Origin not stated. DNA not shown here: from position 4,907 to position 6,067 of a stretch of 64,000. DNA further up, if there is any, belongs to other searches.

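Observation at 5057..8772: Previously uncharacterised Trp-rich helical repeat domain present four times in two adjacent secreted proteins of a glycan-utilisation locus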

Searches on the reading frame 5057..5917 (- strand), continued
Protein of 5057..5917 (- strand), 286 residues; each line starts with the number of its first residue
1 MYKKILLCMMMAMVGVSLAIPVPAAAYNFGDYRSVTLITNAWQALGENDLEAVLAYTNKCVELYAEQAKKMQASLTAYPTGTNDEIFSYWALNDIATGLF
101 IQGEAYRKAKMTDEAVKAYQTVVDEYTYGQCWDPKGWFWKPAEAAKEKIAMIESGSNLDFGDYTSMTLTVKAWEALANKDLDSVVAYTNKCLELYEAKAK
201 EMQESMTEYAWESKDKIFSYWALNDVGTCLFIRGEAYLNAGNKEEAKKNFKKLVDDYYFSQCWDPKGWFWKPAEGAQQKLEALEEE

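Call 19: find_encoding_contigs(protein=P0071, flank=10000, max_places=1)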
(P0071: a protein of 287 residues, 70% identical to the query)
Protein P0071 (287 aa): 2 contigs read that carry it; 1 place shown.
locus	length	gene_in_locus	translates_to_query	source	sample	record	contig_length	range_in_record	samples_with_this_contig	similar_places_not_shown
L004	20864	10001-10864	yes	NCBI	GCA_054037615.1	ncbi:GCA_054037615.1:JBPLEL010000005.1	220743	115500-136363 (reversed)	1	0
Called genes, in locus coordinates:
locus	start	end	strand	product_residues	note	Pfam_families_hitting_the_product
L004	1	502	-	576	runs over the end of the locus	-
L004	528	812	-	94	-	-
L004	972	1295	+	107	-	PF07238:PilZ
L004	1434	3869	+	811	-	PF06165:GH94_b-supersand, PF17167:Glyco_hydro_94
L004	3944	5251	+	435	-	PF01547:SBP_bac_1, PF13416:SBP_bac_8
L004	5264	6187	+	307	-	PF00528:BPD_transp_1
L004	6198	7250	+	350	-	PF00528:BPD_transp_1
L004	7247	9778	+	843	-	PF13428:TPR_14 (faint), PF07719:TPR_2 (faint), PF13174:TPR_6 (faint), PF02836:Glyco_hydro_2_C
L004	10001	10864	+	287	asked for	PF00515:TPR_1 (faint), PF07719:TPR_2 (faint), PF13174:TPR_6 (faint)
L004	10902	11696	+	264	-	-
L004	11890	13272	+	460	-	-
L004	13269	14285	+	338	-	PF00356:LacI, PF01381:HTH_3 (faint), PF00532:Peripla_BP_1, PF13407:Peripla_BP_4, PF13377:Peripla_BP_3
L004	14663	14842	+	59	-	-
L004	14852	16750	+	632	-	PF01134:GIDA, PF12831:FAD_oxidored (weak), PF21680:GIDA_C_1st, PF13932:SAM_GIDA_C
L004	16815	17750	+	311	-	PF00291:PALP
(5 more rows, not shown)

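Call 20: find_encoding_contigs(protein=P0113, flank=10000, max_places=1)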
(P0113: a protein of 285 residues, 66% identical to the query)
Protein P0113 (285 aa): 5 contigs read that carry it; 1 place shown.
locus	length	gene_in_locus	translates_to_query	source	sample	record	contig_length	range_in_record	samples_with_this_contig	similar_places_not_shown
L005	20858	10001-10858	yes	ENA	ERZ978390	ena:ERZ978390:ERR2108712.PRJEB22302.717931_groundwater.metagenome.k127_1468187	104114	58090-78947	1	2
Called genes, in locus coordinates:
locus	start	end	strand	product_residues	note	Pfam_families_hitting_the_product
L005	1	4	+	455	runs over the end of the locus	PF08245:Mur_ligase_M, PF02875:Mur_ligase_C, PF27239:FOL3_C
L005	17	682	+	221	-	-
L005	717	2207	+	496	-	PF10396:TrmE_N, PF12631:MnmE_helical, PF00009:GTP_EFTU (faint), PF00071:Ras (weak), PF00350:Dynamin_N (faint), PF01926:MMR_HSR1, PF02421:FeoB_N, PF04548:AIG1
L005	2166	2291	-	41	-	-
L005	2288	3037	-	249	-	-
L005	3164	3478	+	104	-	PF07238:PilZ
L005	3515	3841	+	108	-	PF07238:PilZ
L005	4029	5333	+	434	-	PF01547:SBP_bac_1, PF13416:SBP_bac_8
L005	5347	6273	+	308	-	PF00528:BPD_transp_1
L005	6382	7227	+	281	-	PF00528:BPD_transp_1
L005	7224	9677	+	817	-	PF13174:TPR_6 (faint), PF02836:Glyco_hydro_2_C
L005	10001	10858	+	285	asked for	PF13424:TPR_12 (faint), PF00515:TPR_1 (faint), PF07719:TPR_2 (faint), PF13181:TPR_8 (faint), PF13174:TPR_6 (weak)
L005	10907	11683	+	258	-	-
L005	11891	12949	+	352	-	PF01408:GFO_IDH_MocA, PF22725:GFO_IDH_MocA_C3, PF02894:GFO_IDH_MocA_C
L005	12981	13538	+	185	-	PF25084:LbH_EIF2B (faint), PF25087:GMPPB_C (faint), PF00132:Hexapep, PF14602:Hexapep_2 (weak)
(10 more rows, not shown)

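Call 21: predict_structure(alignment_id=A1)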
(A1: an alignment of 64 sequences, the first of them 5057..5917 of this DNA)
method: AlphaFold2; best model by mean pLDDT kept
length: 286 residues; sequences in the alignment: 64
mean_pLDDT: 90.3   pTM: 0.63
mean pLDDT of the five models: 90.3, 90.2, 89.5, 88.8, 87.6
residues with pLDDT >= 90: 200; 70-90: 73; 50-70: 10; < 50: 3
segments of 3 or more residues with pLDDT < 50: 22-24
pLDDT, mean of each block of 10 residues (from residue 1): 79 72 61 92 92 96 98 96 91 97 95 96 97 79 91 80 85 95 94 93 94 88 96 97 97 98 88 96 82
secondary structure, 60 per line:
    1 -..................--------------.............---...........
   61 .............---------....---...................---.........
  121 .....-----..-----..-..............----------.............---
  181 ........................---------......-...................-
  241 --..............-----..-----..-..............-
elements in order: H2-19 H34-46 H50-73 H83-86 H90-108 H112-125 H141-154 H165-177 H181-204 H214-219 H221-239 H243-256 H272-285

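Call 23: fold_search(model_id=the predicted structure, library=pdb)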
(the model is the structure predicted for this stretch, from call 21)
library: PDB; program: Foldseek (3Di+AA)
matches with E <= 10: 1141; with E <= 0.001: 0
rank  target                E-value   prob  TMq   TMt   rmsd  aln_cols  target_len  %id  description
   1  9qhc_A                5.0e-03  0.99  0.23  0.24  14.1       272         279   18  Crystal structure of 8-repeat CTPR protein with eliminated coordination sites (released 2025-10-22)
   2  8chy                  6.8e-03  0.87  0.18  0.18  16.2       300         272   17  Crystal structure of an 8-repeat consensus TPR superhelix with Zinc. (released 2024-02-21)
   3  9qhb                  7.8e-03  0.91  0.18  0.18  15.4       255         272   16  Crystal structure of 16-repeat CTPR protein with eliminated coordination sites (released 2025-10-22)
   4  6swu_E                8.1e-03  0.99  0.27  0.27  11.4       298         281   14  Crystal structure of the TPR domain of KLC1 in complex with an engineered high-affinity cargo peptide. (released 2020-09-30)
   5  2y4t_B                8.1e-03  0.94  0.20  0.16  16.3       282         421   14  Crystal structure of the human co-chaperone P58(IPK) (released 2011-08-10)
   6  8fiq_A                1.2e-02  0.99  0.23  0.31  10.3       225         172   15  Multi-state design of two-state switchable hinge proteins (released 2023-08-16)
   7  6ejn_A                1.3e-02  1.00  0.33  0.35  12.9       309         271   14  The KLC2 TPR domain bound to the JIP3 leucine zipper domain (released 2018-09-05)
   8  9gzg_A                1.3e-02  1.00  0.26  0.47   8.2       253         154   15  Crystal structure of CTPR4E4 mutant (released 2025-10-15)
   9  8zht_B                1.4e-02  1.00  0.25  0.36  12.2       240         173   13  Structure of PpiD-YfgM complex (released 2025-02-12)
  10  7ai4_B                1.4e-02  0.98  0.24  0.27  12.8       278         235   14  Crystal structure of the KLC1-TPR domain truncated from its nonTPR region ([A1-B6]-Delta-nonTPR fragment) (released 2021-10-06)
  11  9gaw_Y                1.6e-02  1.00  0.31  0.20  12.8       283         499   13  High-resolution structure of the Anaphase-promoting complex/cyclosome (APC/C) bound to co-activator Cdh1 (released 2024-08-14)
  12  6ejn_B                1.6e-02  1.00  0.33  0.34  12.6       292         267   14  The KLC2 TPR domain bound to the JIP3 leucine zipper domain (released 2018-09-05)
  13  6swu_F                1.7e-02  0.95  0.22  0.23  13.8       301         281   14  Crystal structure of the TPR domain of KLC1 in complex with an engineered high-affinity cargo peptide. (released 2020-09-30)
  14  9a0j_G                1.8e-02  0.97  0.28  0.15  14.1       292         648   13  Deep learning enables the atomic structure determination of the Fanconi Anemia core complex from cryoEM (released 2020-09-15)
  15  5udk_A                2.0e-02  0.91  0.22  0.16  16.8       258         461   12  IFIT1 monomeric mutant (L457E/L464E) with PPP-AAAA (released 2017-03-01)
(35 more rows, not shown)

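Call 40: search_protein_representatives(alignment_id=A1)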
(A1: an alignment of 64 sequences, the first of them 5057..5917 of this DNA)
Query: 64 sequences, 285 profile positions. Proteins with E-value up to 0.001 (for the whole library): 1214; up to 1e-10: 755; up to 1e-30: 148. The best 150 are listed.
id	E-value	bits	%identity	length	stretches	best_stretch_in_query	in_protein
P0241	1.5e-259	874.4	-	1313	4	26-282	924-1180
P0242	6.7e-216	731.2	-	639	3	25-279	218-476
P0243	3.0e-200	679.8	-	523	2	3-278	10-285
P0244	7.2e-192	652.3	-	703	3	27-282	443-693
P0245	4.0e-182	620.3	-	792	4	24-282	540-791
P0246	3.2e-167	571.4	-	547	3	19-183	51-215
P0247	5.4e-163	557.6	-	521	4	24-282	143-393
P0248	3.9e-155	531.8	-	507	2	48-283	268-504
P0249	1.8e-152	523.0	-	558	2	26-283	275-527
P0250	4.4e-146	502.1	-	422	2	25-282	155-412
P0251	3.9e-140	482.6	-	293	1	2-284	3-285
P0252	2.4e-137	473.4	-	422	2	26-264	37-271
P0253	9.5e-127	438.6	-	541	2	26-282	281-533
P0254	2.3e-125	434.1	-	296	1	12-284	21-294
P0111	5.7e-121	419.7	-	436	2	25-282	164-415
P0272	2.6e-74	266.6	-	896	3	15-263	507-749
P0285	5.8e-56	206.3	-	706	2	84-282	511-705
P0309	2.6e-44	168.1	-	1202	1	32-276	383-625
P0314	9.5e-43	163.0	-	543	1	156-283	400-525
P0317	1.3e-41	159.3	-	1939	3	26-266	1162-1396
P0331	8.0e-39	150.1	-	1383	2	25-159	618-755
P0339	1.8e-37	145.7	-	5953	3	82-276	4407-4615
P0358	3.9e-34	134.7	-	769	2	47-144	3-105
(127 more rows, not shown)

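Call 41: search_protein_families(library=pfam, proteins=[P0241, P0272, P0309, P0317, P0331, P0358, P0285, P0314], max_evalue=0.00001)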
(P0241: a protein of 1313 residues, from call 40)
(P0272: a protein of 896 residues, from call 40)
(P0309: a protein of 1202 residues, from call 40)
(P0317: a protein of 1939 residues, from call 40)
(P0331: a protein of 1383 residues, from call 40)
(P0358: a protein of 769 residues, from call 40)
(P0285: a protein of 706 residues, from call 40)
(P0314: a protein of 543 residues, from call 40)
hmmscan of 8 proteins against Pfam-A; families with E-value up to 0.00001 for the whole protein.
P0241 (1313 aa): 6 families
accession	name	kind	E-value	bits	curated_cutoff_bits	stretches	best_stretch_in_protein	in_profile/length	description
PF13174.12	TPR_6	-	3.1e-17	62.4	26.3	0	995-1023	2-30/33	Tetratricopeptide repeat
PF07719.23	TPR_2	-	5.8e-14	51.4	27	0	996-1021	4-29/34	Tetratricopeptide repeat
PF13181.12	TPR_8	-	4.8e-10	39.2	25.7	0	1126-1151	3-28/34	Tetratricopeptide repeat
PF13424.12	TPR_12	-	4.5e-09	36.8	30.1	0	992-1020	44-72/77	Tetratricopeptide repeat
PF00515.34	TPR_1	-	1.9e-07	31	27.8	0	996-1020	4-28/34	Tetratricopeptide repeat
PF13432.12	TPR_16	-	8.4e-06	26.6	32.7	0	1124-1152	31-59/65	Tetratricopeptide repeat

P0272 (896 aa): 3 families
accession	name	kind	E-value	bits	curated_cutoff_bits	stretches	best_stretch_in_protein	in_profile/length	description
PF13290.12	CHB_HEX_C_1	-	5e-18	65.2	22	1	140-201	1-63/67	Chitobiase/beta-hexosaminidase C-terminal domain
PF13287.12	Fn3_assoc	-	3.9e-16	59.3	23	1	151-203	1-54/59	Fn3 associated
PF07719.23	TPR_2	-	3.2e-07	30.4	27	0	836-860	1-25/34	Tetratricopeptide repeat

P0309 (1202 aa): 4 families
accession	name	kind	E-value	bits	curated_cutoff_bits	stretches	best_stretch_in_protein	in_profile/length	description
PF13632.12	Glyco_trans_2_3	-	6.4e-18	65.7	27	1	867-1067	2-183/198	Glycosyl transferase family group 2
PF13641.12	Glyco_tranf_2_3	-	8.9e-14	52.5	27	1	849-1004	74-229/230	Glycosyltransferase like family 2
PF13506.12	Glyco_transf_21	-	1.8e-09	37.7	21.7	1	863-1003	30-173/174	Glycosyl transferase family 21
PF03552.20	Cellulose_synt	-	1e-06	28.1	24.7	1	960-1083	423-547/722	Cellulose synthase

P0317 (1939 aa): 3 families
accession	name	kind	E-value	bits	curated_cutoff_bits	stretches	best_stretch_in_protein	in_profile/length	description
PF13313.11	DUF4082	-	1.1e-13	51.8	28.4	1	1812-1925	14-138/143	Domain of unknown function (DUF4082)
PF05345.18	He_PIG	-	1.2e-10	42.1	24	1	1699-1784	1-95/96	Putative Ig domain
PF03198.20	Glyco_hydro_72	-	4.8e-07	29.8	25.9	0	502-646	115-257/314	Glucanosyltransferase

P0331 (1383 aa): 2 families
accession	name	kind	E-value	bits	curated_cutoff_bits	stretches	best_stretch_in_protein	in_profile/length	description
PF05593.20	RHS_repeat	-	1.6e-09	38.4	22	0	293-331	1-36/38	RHS Repeat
PF13181.12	TPR_8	-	1.1e-06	28.7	25.7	0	629-658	4-33/34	Tetratricopeptide repeat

P0358 (769 aa): 3 families
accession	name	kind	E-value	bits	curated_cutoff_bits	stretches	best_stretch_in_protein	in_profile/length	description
PF07719.23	TPR_2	-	4.9e-07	29.8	27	0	56-85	1-30/34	Tetratricopeptide repeat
PF13174.12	TPR_6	-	2e-06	28.5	26.3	0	58-86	2-30/33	Tetratricopeptide repeat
PF00515.34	TPR_1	-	7.3e-06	26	27.8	0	550-570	5-25/34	Tetratricopeptide repeat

P0285 (706 aa): 1 family
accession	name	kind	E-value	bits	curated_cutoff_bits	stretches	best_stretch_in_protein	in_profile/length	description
PF13174.12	TPR_6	-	1.6e-08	35.1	26.3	0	651-679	2-30/33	Tetratricopeptide repeat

P0314 (543 aa): 7 families
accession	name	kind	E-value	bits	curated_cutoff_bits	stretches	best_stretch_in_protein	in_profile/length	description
PF01442.23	Apolipoprotein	-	1.9e-07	31.4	90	0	296-372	112-186/190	Apolipoprotein A1/A4/E domain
PF13181.12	TPR_8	-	4.2e-07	30.1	25.7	0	470-496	3-29/34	Tetratricopeptide repeat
PF07719.23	TPR_2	-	1.7e-06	28.2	27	0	470-496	3-29/34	Tetratricopeptide repeat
PF02601.20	Exonuc_VII_L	-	2.5e-06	27.6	35.9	0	281-397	127-239/315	Exonuclease VII, large subunit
PF23854.1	DUF7217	-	3.9e-06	27.2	29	0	308-368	125-186/238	Domain of unknown function (DUF7217)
PF13174.12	TPR_6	-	5.2e-06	27.2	26.3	1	470-498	2-30/33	Tetratricopeptide repeat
PF04513.17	Baculo_PEP_C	-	6.8e-06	26.6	38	0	159-236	17-96/140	Baculovirus polyhedron envelope protein, PEP, C terminus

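Call 44: find_encoding_contigs(protein=P0002, flank=8000, max_places=1)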
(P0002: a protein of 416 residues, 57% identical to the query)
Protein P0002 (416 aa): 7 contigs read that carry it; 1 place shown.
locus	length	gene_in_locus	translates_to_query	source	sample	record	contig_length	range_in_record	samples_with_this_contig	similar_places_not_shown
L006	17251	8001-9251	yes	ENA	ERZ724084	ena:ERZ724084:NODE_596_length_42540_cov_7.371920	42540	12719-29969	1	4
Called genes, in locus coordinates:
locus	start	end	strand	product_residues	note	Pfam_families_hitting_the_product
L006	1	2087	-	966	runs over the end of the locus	PF07719:TPR_2 (weak)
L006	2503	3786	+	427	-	PF01547:SBP_bac_1, PF13416:SBP_bac_8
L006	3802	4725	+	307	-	PF00528:BPD_transp_1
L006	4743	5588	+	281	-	PF00528:BPD_transp_1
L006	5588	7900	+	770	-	PF13174:TPR_6 (faint), PF26410:GH5_mannosidase (faint), PF03198:Glyco_hydro_72 (weak), PF02836:Glyco_hydro_2_C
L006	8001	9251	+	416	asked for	PF13424:TPR_12 (faint), PF07719:TPR_2 (faint), PF13181:TPR_8 (faint), PF13174:TPR_6 (faint)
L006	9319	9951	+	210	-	-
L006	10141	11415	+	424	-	PF10473:CENP-F_leu_zip (weak)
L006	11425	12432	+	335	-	PF00356:LacI, PF00532:Peripla_BP_1, PF13407:Peripla_BP_4, PF13377:Peripla_BP_3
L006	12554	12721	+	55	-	-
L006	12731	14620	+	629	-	PF01134:GIDA, PF12831:FAD_oxidored (weak), PF21680:GIDA_C_1st, PF13932:SAM_GIDA_C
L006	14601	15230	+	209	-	PF02581:TMP-TENI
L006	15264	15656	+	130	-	PF03692:CxxCxxCC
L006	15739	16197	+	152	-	PF02675:AdoMet_dc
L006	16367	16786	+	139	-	PF04940:BLUF, PF24787:TEX47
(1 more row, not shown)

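Call 45: find_encoding_contigs(protein=P0111, flank=8000, max_places=1)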
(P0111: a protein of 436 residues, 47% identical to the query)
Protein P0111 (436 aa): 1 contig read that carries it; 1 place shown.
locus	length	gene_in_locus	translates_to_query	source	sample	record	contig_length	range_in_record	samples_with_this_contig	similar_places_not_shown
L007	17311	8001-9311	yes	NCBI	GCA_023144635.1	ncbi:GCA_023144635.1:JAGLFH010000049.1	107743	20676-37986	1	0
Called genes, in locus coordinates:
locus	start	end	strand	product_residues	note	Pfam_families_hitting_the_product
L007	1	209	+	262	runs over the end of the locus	PF01976:DUF116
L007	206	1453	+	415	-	PF09986:DUF2225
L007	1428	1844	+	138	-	PF08211:dCMP_cyt_deam_2, PF00383:dCMP_cyt_deam_1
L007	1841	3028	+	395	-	PF01676:Metalloenzyme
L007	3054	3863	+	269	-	PF01048:PNP_UDP_1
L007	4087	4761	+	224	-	-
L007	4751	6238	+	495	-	-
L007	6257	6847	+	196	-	-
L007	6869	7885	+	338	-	PF00356:LacI, PF00532:Peripla_BP_1, PF13407:Peripla_BP_4, PF13377:Peripla_BP_3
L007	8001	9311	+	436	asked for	PF07719:TPR_2 (faint), PF13174:TPR_6 (faint), PF13424:TPR_12 (faint), PF13428:TPR_14 (faint), PF13432:TPR_16 (faint), PF13374:TPR_10 (faint)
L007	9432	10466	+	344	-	PF00356:LacI, PF00532:Peripla_BP_1, PF13407:Peripla_BP_4, PF13377:Peripla_BP_3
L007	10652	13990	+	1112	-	PF00515:TPR_1 (faint), PF07719:TPR_2 (faint), PF13174:TPR_6 (faint), PF13181:TPR_8 (faint), PF13424:TPR_12 (faint), PF13432:TPR_16 (faint), PF21545:T7SS_EccA1_N (faint), PF23300:HEAT_Nup120 (faint), +1 more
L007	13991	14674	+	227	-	-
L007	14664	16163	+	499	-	-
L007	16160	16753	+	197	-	-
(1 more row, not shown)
